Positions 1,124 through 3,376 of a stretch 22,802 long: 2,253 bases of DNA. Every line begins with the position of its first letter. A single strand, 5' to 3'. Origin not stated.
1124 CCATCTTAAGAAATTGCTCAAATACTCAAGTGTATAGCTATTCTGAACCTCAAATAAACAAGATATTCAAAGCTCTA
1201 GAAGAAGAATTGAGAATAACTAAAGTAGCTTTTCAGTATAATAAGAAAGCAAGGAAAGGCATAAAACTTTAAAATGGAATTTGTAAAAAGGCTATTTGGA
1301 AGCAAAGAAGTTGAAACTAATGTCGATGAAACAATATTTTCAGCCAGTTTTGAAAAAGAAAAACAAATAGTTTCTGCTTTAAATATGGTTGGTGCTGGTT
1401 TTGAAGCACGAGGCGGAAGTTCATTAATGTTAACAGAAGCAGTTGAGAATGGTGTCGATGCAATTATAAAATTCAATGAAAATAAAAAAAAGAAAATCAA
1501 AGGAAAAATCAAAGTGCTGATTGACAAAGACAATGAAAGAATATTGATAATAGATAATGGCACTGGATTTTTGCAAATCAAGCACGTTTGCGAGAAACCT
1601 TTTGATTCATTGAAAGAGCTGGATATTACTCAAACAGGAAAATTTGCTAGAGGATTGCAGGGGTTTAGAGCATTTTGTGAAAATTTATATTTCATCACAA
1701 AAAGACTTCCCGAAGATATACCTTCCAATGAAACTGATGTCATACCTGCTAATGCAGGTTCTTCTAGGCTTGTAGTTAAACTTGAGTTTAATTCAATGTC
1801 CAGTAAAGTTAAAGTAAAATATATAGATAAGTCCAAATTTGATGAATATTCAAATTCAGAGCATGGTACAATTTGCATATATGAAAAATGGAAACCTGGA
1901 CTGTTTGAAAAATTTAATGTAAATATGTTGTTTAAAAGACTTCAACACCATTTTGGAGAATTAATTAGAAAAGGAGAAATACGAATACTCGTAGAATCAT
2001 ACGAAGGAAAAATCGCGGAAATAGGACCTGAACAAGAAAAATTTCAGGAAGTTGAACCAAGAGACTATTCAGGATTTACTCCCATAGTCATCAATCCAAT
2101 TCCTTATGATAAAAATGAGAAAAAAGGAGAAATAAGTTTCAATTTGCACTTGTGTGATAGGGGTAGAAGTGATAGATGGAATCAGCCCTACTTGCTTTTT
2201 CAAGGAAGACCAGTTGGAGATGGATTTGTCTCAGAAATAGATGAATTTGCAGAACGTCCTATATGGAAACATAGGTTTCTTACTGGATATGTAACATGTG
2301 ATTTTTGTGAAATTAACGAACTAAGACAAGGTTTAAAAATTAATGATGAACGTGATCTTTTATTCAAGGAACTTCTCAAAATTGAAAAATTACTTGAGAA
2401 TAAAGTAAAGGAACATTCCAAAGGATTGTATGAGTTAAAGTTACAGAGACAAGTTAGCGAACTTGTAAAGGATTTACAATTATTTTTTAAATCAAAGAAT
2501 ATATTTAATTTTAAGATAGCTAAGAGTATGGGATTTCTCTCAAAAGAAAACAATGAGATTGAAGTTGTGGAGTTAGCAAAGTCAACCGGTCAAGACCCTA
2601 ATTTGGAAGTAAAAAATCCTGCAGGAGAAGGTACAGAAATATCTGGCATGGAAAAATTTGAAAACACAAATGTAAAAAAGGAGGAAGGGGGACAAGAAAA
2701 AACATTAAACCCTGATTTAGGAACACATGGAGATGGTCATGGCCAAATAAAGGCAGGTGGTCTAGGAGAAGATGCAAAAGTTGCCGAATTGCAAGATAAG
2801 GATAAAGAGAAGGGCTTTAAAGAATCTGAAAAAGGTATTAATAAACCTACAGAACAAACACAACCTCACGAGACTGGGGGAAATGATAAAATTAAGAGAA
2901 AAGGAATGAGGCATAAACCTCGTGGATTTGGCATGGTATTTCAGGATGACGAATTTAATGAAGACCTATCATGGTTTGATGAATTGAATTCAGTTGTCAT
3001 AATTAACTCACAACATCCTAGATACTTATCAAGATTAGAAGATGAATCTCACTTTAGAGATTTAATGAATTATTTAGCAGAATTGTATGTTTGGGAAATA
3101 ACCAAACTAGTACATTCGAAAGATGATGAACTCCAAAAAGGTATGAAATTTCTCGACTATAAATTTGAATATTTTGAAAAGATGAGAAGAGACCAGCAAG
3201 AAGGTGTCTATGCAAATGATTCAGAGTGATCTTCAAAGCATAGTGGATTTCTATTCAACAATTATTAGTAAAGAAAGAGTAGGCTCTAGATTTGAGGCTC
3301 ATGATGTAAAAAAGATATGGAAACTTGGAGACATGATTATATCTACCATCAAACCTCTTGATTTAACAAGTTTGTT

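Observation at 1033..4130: Tightly coupled three-gene operon built around a MORC/Hsp90-type GHKL ATPase: candidate uncharacterised conflict/defence system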

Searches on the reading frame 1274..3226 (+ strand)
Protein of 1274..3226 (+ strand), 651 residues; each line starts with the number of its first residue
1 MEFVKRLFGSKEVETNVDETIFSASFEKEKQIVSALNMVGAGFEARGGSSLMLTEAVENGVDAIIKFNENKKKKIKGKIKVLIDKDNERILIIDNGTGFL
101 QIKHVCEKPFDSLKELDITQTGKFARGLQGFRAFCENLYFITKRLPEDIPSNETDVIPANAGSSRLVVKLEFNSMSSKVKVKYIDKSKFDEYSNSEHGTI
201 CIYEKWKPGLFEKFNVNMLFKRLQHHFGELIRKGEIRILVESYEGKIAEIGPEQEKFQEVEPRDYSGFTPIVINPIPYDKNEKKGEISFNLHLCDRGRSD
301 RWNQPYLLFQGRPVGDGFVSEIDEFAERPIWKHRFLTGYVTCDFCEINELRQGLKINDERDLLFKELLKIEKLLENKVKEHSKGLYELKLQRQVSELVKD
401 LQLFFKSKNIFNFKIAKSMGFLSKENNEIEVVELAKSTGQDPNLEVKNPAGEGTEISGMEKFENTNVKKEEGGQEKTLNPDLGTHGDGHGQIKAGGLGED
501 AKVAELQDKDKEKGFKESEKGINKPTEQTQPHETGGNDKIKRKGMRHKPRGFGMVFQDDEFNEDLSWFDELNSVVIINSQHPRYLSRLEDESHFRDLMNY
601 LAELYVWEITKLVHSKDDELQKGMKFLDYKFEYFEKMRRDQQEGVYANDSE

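Call 3: search_protein_families(library=pfam, proteins=[window:1274-3226:+], max_evalue=0.1)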
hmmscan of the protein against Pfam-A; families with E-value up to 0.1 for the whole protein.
window:1274-3226:+ (651 aa): 1 family
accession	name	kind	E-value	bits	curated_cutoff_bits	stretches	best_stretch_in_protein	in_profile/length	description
PF02518.31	HATPase_c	-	0.00072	20.4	26.4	1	52-134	5-83/111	Histidine kinase-, DNA gyrase B-, and HSP90-like ATPase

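Call 4: search_protein_families(library=padloc, proteins=[window:1274-3226:+], max_evalue=0.1)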
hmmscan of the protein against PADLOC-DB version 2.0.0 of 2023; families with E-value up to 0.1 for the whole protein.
window:1274-3226:+ (651 aa): 0 families

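Call 5: search_protein_families(library=ncbifam, proteins=[window:1274-3226:+], max_evalue=0.1)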
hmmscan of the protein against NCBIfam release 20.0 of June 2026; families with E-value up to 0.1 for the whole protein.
window:1274-3226:+ (651 aa): 1 family
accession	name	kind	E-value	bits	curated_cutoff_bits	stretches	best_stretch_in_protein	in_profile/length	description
TIGR01925.2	spIIAB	equivalog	0.01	15.7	135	1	52-117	41-102/137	anti-sigma F factor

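Call 6: find_homologous_proteins(query=window:1274-3226:+)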
Query window:1274-3226:+ (651 aa): 89 proteins with E <= 0.001 among 8000 candidates.
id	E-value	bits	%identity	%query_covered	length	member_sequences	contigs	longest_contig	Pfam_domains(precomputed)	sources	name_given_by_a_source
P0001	0.0e+0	1469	100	100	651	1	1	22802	-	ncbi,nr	ncbi:hypothetical protein HYY70_07130 [Candidatus Woesearchaeota archaeon]|nr:hypothetical protein [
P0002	0.0e+0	1235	84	100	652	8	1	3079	-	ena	-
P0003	0.0e+0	1074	72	100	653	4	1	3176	-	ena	-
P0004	0.0e+0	1040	72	97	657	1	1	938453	-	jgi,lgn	jgi:hypothetical protein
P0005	0.0e+0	1015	68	100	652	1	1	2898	-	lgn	-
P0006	3.2e-296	1002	67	100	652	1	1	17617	-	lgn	-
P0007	4.9e-288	975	67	98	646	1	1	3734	-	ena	-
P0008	4.7e-285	965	66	99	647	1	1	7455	-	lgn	-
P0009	1.0e-273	928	63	100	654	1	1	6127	-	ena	-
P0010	1.4e-273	928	65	98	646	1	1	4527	-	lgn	-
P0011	9.9e-267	905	72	86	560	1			-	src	-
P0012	6.9e-263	892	63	100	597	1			-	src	-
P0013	1.1e-252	859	61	98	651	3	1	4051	-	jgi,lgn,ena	-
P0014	3.3e-214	731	74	67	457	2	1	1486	-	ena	-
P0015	4.8e-204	698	66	71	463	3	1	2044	-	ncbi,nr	ncbi:hypothetical protein KKA39_02195, partial [Patescibacteria group bacterium]|nr:hypothetical pro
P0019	6.8e-177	608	48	95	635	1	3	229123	-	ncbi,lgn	-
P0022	8.3e-162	558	43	95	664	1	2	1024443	-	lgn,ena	-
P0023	8.5e-149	515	42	95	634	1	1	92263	-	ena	-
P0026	1.1e-141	492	42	93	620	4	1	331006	-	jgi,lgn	-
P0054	5.0e-129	450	40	93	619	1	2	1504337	-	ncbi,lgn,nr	ncbi:MAG: hypothetical protein HY247_08380 [archaeon]|nr:MAG: hypothetical protein HY247_08380 [arch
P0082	7.1e-72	261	30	94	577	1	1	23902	-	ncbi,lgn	-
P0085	7.3e-55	205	29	93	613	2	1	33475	-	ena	-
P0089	2.1e-35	141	26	69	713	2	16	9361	-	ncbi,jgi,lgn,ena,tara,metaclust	tara:strand:- start:946 stop:3087 length:2142 start_codon:yes stop_codon:yes gene_type:complete|meta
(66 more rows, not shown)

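Call 7: search_solved_structures(query=window:1274-3226:+, max_evalue=1, show_alignments=2)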
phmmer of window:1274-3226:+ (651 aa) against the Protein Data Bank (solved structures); distinct sequences matched with E-value up to 1: 1.
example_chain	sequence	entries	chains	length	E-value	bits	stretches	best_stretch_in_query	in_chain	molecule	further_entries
7s53_A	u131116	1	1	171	0.16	13.8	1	19-118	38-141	Class A sortase, sortase A chimera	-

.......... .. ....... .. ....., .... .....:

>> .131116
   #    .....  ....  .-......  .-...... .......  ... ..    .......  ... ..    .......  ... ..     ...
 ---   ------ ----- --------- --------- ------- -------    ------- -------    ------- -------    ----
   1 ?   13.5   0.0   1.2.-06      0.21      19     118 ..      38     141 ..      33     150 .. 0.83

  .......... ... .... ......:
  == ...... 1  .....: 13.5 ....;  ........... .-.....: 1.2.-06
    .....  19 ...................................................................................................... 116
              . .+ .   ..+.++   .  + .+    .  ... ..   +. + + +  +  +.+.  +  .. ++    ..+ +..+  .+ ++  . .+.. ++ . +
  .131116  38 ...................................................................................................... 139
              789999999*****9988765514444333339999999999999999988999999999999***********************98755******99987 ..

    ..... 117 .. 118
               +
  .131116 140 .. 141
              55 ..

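Call 11: search_solved_structures(query=A1, max_evalue=1, show_alignments=3)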
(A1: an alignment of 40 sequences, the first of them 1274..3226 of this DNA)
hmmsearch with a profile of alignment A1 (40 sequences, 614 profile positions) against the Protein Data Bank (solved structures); distinct sequences matched with E-value up to 1: 51.
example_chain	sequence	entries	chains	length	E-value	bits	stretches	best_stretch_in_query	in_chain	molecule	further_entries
4xc0_A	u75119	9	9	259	0.015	17.3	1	41-93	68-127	Heat shock cognate 90 kDa protein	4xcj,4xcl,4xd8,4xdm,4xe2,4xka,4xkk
2ior_A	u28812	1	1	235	0.086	14.8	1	41-92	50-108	Chaperone protein htpG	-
2xcm_A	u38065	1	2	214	0.092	14.7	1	41-92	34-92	CYTOSOLIC HEAT SHOCK PROTEIN 90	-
3peh_A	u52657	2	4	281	0.092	14.7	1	42-94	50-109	Endoplasmin homolog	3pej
2jki_A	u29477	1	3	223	0.099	14.6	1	41-92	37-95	CYTOSOLIC HEAT SHOCK PROTEIN 90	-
4x9l_A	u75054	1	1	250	0.11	14.5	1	41-92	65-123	Heat shock protein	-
3h80_A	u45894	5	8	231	0.14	14.1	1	41-92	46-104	Heat shock protein 83-1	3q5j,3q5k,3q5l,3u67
3o6o_A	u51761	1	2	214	0.15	14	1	41-92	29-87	Heat shock protein 83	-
3k60_A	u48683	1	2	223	0.16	13.9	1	41-92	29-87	Heat shock protein 86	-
3omu_A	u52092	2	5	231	0.17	13.8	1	41-92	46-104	Heat shock protein 83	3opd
6ei5_A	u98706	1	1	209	0.29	13.1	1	41-93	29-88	Heat shock protein HSP 90-alpha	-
3tuh_A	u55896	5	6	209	0.29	13.1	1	41-93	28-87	Heat shock protein HSP 90-alpha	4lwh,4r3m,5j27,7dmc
2yjw_A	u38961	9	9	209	0.29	13.1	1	41-93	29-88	HEAT SHOCK PROTEIN HSP 90-ALPHA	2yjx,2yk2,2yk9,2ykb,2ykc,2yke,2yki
5j2x_A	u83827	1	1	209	0.29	13.1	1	41-93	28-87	Heat shock protein HSP 90-alpha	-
5lq9_A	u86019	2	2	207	0.29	13.1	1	41-93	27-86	Heat shock protein HSP 90-alpha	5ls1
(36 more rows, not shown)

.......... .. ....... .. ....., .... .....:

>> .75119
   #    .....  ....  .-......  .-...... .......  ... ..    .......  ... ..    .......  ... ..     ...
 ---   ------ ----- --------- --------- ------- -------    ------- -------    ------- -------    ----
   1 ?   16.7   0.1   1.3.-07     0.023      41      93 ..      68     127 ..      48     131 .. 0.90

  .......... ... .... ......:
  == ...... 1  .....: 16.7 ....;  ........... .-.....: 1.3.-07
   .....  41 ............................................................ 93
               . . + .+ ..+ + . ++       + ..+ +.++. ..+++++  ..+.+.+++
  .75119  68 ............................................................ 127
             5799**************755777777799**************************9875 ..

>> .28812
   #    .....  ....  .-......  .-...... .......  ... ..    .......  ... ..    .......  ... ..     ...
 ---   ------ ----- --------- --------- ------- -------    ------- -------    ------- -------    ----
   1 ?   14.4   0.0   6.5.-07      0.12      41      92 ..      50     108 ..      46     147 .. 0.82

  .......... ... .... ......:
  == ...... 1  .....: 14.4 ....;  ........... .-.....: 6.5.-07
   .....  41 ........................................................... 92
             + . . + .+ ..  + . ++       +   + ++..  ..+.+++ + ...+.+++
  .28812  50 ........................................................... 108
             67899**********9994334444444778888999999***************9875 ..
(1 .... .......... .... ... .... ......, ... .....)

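Call 12: find_encoding_contigs(protein=P0004, flank=8000, max_places=2)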
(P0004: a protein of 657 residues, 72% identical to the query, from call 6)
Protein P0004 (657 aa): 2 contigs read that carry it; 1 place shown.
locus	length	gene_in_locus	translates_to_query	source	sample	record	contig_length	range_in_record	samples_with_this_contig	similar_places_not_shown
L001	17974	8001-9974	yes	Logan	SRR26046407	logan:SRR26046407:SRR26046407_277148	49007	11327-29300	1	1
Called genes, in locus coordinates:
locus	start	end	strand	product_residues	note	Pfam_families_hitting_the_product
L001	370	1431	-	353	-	-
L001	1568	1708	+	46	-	-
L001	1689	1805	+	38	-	-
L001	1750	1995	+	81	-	-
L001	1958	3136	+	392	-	PF13481:AAA_25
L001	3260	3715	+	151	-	-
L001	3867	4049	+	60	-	-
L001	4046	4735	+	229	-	-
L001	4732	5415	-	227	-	-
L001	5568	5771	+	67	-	-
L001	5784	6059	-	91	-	-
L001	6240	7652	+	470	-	PF00515:TPR_1 (faint), PF07719:TPR_2 (faint), PF13181:TPR_8 (faint)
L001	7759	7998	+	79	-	-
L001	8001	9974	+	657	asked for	-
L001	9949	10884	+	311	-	-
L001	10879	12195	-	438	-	PF00145:DNA_methylase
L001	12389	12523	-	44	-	-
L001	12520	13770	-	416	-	PF00589:Phage_integrase, PF22823:MrpR_C_cat (weak)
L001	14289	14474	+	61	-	-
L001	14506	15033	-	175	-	-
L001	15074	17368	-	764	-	PF22842:Pel9A-like_beta_helix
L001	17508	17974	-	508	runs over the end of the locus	PF00482:T2SSF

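Call 13: find_encoding_contigs(protein=P0022, flank=8000, max_places=2)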
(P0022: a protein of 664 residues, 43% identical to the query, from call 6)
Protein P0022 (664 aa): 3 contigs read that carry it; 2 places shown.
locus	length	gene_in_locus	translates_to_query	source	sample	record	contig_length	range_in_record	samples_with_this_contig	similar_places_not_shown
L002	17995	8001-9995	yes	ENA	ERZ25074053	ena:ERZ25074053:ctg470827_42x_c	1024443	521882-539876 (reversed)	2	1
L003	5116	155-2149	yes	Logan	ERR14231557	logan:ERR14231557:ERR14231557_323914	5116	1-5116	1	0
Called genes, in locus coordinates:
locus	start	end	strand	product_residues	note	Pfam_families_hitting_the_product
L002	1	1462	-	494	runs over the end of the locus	PF11074:DUF2779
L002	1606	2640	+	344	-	PF14267:DUF4357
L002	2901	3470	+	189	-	PF13588:HSDR_N_2 (weak)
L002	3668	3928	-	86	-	-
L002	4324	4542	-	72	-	-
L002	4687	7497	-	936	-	PF00580:UvrD-helicase, PF01443:Viral_helicase1 (faint), PF13245:AAA_19, PF13604:AAA_30 (faint), PF13361:UvrD_C, PF13538:UvrD_C_2 (faint), PF12705:PDDEXK_1, PF01930:Cas_Cas4 (weak)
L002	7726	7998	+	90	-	-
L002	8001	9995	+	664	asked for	-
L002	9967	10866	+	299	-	-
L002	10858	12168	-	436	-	PF00145:DNA_methylase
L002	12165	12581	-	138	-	PF03852:Vsr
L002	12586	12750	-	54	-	PF04014:MazE_antitoxin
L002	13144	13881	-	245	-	-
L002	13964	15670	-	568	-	PF04471:Mrr_cat, PF25062:ARM_TT21_N (faint), PF07719:TPR_2 (faint), PF10300:Iml2-TPR_39 (faint), PF12895:ANAPC3 (faint), PF13181:TPR_8 (faint), PF13374:TPR_10 (faint), PF00515:TPR_1 (weak), +8 more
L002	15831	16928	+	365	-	PF12161:HsdM_N, PF02384:N6_Mtase, PF05175:MTS (faint)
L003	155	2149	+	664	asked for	-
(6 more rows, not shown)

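Call 14: find_encoding_contigs(protein=P0054, flank=8000, max_places=2)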
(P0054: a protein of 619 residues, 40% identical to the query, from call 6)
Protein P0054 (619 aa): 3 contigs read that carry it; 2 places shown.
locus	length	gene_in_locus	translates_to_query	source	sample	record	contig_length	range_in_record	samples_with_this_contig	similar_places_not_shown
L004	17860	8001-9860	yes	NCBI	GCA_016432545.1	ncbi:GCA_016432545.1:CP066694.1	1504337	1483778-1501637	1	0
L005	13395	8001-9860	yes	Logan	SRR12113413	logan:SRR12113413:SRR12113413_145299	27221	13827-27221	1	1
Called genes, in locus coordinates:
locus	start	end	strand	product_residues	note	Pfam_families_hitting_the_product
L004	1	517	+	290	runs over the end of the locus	-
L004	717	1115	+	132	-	-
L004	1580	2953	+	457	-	PF27216:YopA_C (faint)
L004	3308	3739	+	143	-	PF03852:Vsr, PF18741:MTES_1575 (faint)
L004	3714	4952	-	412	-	PF00145:DNA_methylase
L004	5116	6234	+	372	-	PF13191:AAA_16 (faint), PF13401:AAA_22 (faint), PF10923:BrxC_BrxD (weak)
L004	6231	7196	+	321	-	-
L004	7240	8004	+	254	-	PF00382:TFIIB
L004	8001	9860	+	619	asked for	-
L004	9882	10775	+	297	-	-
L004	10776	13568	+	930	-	PF00580:UvrD-helicase, PF01443:Viral_helicase1 (faint), PF13245:AAA_19, PF13361:UvrD_C, PF13538:UvrD_C_2 (weak), PF12705:PDDEXK_1, PF01930:Cas_Cas4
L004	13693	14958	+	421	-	-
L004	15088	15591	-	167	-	-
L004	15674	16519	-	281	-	-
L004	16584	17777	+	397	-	PF00145:DNA_methylase, PF13847:Methyltransf_31 (weak)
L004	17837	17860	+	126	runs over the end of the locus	PF03852:Vsr, PF04480:DUF559 (faint)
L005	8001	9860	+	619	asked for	-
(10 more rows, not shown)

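Call 18: search_protein_families(library=pfam, alignment_id=A1, max_evalue=0.01)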
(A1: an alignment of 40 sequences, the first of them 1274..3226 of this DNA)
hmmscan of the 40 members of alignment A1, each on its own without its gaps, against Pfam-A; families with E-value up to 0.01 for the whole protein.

A. member 1, window:1274-3226:+ (651 aa): 1 family
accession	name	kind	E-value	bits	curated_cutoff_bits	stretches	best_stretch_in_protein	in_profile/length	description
PF02518.31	HATPase_c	-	0.00072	20.4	26.4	1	52-134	5-83/111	Histidine kinase-, DNA gyrase B-, and HSP90-like ATPase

B. families by the number of members that match (of 40 scanned): 3 families
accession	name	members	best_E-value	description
PF02518.31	HATPase_c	15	3.8e-05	Histidine kinase-, DNA gyrase B-, and HSP90-like ATPase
PF13589.12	HATPase_c_3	8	8e-08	Histidine kinase-, DNA gyrase B-, and HSP90-like ATPase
PF23547.1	Zn_ribbon_FGT1_1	1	0.0067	FORGETTER1 first zinc ribbon domain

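Call 19: predict_structure(alignment_id=A1)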
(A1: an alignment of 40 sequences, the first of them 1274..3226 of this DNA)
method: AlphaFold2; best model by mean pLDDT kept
length: 651 residues; sequences in the alignment: 40
mean_pLDDT: 74.7   pTM: 0.62
mean pLDDT of the five models: 74.7, 74.6, 72.6, 72.5, 71.8
residues with pLDDT >= 90: 146; 70-90: 290; 50-70: 118; < 50: 97
segments of 3 or more residues with pLDDT < 50: 7-16, 122-124, 415-427, 459-517, 646-651
pLDDT, mean of each block of 10 residues (from residue 1): 48 54 72 63 72 88 87 86 91 92 81 57 59 90 90 79 81 88 91 92 92 88 91 92 71 78 89 90 88 82 89 84 85 91 79 81 91 90 83 83 78 44 42 69 68 54 37 34 31 34 33 45 55 69 60 83 87 85 82 83 91 87 89 86 55 34
secondary structure, 60 per line:
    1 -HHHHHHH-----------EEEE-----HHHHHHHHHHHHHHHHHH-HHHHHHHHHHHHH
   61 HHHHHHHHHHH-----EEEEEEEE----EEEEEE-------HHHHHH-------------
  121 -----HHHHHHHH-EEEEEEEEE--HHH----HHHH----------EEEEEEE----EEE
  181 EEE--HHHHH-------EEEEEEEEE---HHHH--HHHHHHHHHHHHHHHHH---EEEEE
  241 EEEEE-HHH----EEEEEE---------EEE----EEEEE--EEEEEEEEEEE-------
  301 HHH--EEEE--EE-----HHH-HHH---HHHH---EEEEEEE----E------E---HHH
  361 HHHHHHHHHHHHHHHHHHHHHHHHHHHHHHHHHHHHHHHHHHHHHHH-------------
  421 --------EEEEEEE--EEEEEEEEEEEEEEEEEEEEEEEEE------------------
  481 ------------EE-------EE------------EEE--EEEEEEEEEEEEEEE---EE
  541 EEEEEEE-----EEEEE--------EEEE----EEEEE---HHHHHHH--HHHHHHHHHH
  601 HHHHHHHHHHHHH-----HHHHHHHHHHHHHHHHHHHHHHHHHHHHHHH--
elements in order: H2-8 E20-23 H29-46 H48-71 E77-84 E89-94 H102-107 H126-133 E135-143 H153-156 E167-173 E178-183 H186-190 E198-206 H210-213 H216-232 E236-245 E254-259 E269-271 E276-280 E283-293 E306-309 H329-332 E336-342 H358-407 E429-435 E438-462 E516-518 E521-535 E539-547 E553-557 E566-569 E574-578 H582-588 H591-613 H619-649
